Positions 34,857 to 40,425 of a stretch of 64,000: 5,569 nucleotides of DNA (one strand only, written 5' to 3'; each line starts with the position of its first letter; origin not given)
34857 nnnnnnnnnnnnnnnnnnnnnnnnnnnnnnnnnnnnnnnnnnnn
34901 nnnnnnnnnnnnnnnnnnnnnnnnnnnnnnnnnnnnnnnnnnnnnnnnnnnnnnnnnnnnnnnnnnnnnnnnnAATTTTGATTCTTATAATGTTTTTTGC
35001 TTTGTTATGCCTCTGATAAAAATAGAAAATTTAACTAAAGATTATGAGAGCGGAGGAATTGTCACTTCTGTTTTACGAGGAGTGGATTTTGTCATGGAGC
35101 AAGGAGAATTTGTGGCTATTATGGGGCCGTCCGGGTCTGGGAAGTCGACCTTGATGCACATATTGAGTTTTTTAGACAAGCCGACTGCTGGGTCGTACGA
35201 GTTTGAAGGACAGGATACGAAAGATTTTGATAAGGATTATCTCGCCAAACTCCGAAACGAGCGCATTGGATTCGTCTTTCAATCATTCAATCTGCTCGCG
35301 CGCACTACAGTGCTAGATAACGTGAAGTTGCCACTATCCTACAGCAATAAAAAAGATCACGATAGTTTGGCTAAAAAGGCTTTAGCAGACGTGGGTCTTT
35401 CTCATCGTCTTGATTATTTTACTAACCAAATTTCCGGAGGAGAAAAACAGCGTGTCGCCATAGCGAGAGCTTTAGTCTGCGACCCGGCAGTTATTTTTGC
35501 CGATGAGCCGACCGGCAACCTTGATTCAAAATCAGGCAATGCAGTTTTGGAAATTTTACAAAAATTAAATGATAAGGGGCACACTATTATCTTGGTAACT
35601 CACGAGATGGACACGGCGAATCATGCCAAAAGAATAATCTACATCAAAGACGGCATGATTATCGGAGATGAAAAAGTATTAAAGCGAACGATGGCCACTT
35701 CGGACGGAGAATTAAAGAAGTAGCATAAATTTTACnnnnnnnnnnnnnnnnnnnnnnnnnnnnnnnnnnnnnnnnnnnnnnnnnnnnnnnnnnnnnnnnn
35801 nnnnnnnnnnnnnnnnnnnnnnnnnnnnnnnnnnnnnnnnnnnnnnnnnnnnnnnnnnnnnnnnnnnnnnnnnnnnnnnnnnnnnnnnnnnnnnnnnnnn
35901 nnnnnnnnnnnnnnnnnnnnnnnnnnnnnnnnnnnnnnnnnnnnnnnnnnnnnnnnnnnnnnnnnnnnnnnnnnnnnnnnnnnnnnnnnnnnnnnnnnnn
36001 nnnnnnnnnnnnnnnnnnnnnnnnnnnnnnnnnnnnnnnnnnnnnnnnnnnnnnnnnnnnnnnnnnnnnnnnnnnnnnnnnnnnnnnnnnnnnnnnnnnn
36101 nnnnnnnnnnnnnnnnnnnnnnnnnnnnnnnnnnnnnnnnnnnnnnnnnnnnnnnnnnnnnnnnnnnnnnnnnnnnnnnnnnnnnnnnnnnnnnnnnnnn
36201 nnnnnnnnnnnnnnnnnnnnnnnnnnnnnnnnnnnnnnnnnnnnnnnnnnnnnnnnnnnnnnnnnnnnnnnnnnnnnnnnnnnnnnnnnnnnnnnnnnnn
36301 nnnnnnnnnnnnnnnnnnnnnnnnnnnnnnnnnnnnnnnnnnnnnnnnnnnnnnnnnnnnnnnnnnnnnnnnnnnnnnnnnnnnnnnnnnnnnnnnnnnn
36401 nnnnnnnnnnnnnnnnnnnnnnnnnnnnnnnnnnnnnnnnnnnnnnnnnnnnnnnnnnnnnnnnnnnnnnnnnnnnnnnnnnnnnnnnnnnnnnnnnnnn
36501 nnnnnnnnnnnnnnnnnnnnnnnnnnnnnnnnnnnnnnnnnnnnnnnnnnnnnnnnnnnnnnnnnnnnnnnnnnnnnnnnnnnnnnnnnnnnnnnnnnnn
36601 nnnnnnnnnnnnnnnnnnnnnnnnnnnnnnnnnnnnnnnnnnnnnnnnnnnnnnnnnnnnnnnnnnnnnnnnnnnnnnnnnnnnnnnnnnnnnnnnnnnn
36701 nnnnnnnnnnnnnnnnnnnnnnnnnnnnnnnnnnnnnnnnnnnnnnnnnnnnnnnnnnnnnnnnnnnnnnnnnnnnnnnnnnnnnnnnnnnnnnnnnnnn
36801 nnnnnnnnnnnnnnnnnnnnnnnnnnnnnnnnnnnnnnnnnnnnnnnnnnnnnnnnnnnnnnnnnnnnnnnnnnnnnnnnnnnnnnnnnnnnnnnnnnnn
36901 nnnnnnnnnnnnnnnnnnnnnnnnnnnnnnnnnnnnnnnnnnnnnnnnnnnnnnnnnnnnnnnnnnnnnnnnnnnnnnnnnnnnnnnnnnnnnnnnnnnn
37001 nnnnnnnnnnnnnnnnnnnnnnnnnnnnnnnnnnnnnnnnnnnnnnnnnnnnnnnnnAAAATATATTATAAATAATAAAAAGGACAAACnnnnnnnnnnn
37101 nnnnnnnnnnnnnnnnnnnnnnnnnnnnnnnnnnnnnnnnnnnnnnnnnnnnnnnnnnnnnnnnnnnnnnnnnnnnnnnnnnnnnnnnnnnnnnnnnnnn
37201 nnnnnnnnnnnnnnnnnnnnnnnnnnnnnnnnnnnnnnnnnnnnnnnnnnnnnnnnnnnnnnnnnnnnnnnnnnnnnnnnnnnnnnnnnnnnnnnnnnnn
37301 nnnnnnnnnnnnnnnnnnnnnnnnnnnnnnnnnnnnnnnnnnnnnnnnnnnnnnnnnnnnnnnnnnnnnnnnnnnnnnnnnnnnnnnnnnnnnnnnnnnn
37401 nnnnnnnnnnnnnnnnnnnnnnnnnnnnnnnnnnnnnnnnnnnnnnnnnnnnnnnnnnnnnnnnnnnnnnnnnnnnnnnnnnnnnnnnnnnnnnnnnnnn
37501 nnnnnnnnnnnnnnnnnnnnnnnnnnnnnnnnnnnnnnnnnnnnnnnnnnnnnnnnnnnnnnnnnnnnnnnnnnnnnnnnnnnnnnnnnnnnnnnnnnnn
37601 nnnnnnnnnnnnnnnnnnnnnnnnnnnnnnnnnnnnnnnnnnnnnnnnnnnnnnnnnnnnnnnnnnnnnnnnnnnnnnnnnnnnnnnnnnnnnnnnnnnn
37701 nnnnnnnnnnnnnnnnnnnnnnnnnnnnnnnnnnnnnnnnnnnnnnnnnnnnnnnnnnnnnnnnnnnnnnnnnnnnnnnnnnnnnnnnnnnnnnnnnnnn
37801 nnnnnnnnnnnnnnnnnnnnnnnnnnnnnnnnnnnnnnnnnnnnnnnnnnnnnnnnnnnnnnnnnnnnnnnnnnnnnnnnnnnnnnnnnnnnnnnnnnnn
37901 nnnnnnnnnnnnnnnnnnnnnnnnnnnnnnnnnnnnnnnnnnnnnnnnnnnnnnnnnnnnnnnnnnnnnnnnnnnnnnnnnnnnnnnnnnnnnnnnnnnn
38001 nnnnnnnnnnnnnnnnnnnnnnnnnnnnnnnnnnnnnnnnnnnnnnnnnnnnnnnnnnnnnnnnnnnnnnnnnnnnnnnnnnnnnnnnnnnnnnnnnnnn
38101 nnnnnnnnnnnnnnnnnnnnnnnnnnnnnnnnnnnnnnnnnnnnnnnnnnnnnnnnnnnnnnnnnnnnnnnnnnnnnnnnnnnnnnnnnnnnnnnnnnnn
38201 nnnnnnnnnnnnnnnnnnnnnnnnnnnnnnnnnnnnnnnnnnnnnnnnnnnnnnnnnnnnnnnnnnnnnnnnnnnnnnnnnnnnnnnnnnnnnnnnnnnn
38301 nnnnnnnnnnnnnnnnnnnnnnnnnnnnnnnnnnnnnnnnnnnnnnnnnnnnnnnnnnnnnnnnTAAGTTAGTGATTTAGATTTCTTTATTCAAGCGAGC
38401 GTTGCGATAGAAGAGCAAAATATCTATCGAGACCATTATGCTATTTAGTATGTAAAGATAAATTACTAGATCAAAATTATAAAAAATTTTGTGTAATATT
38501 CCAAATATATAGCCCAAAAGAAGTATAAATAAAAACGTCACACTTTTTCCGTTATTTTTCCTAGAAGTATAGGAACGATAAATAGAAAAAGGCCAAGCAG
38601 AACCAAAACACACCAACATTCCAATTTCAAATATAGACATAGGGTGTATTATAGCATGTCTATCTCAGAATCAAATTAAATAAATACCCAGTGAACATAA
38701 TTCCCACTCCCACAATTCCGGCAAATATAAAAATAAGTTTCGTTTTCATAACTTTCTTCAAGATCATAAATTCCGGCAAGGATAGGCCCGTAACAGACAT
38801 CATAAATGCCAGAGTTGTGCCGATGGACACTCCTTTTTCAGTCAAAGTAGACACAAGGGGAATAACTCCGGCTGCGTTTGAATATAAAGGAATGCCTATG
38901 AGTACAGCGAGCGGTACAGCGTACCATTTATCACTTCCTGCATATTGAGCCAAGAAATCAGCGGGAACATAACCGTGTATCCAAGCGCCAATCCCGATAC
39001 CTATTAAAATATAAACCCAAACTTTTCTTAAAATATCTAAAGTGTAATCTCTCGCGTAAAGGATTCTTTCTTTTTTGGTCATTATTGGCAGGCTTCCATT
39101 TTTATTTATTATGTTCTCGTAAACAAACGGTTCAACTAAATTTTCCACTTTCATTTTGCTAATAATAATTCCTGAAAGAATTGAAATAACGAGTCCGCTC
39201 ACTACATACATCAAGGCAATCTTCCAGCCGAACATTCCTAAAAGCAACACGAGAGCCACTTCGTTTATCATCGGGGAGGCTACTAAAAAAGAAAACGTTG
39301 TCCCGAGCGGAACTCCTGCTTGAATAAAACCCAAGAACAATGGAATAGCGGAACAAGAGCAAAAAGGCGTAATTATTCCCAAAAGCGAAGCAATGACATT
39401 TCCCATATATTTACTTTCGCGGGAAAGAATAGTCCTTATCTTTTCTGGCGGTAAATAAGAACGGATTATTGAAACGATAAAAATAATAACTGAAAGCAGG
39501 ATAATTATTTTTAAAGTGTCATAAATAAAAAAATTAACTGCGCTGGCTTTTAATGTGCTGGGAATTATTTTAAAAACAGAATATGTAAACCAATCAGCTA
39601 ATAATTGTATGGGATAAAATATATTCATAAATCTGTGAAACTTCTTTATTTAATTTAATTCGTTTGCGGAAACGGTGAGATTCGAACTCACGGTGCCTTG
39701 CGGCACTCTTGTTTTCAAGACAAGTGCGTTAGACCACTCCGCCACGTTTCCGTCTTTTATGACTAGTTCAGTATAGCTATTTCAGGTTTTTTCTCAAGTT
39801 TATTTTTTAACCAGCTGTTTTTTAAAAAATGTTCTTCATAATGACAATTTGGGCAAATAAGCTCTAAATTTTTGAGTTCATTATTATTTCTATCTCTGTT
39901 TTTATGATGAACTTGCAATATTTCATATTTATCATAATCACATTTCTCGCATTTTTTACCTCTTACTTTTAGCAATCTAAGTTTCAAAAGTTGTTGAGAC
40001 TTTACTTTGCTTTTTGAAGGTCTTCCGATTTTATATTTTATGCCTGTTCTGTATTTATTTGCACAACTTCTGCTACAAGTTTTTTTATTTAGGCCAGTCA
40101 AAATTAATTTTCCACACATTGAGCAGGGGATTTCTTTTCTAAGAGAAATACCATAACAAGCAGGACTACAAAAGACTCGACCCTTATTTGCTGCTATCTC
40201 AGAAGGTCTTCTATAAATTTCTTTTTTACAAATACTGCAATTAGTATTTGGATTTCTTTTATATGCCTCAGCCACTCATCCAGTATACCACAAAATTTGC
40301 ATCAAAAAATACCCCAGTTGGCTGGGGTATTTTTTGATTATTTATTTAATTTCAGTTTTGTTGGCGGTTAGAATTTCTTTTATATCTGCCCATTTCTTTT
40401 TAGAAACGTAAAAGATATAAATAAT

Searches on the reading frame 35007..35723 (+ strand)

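Call 122: search_protein_families(library=pfam, proteins=[window:35007-35723:+], max_evalue=0.001)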
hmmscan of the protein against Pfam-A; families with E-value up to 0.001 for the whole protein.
window:35007-35723:+ (238 aa): 5 families
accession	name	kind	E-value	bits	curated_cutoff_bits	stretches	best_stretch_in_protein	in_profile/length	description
PF00005.33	ABC_tran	-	8.2e-34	117.6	25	1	23-169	1-136/137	ABC transporter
PF02463.25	SMC_N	-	1e-07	32.1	40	1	33-214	24-212/220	RecF/RecN/SMC N terminal domain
PF13304.12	AAA_21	-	3.9e-07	30.9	27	0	35-71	1-55/304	AAA domain, putative AbiEii toxin, Type IV TA system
PF13555.12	AAA_29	-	0.00026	21.1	27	1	29-50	18-39/61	P-loop containing region of AAA domain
PF13191.12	AAA_16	-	0.00071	20.5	32.6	0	32-196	23-136/167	AAA ATPase domain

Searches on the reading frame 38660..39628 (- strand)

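Call 89: search_protein_families(library=pfam, proteins=[window:38660-39628:-], max_evalue=0.001)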
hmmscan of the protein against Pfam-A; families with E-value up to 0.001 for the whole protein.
window:38660-39628:- (322 aa): 1 family
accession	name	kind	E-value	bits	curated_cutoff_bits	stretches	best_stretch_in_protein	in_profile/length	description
PF03773.19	ArsP_1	-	1e-81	274.8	32.3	1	29-318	4-293/294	Predicted permease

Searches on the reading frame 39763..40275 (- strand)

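Call 89: search_protein_families(library=pfam, proteins=[window:39763-40275:-], max_evalue=0.001)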
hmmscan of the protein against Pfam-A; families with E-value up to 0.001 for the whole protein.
window:39763-40275:- (170 aa): 2 families
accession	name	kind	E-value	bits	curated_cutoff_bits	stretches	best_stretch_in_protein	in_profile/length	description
PF13392.12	HNH_3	-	0.00018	21.5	24.8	1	118-140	17-39/46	HNH endonuclease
PF01844.29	HNH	-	0.00086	19.8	21.4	1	109-149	1-45/47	HNH endonuclease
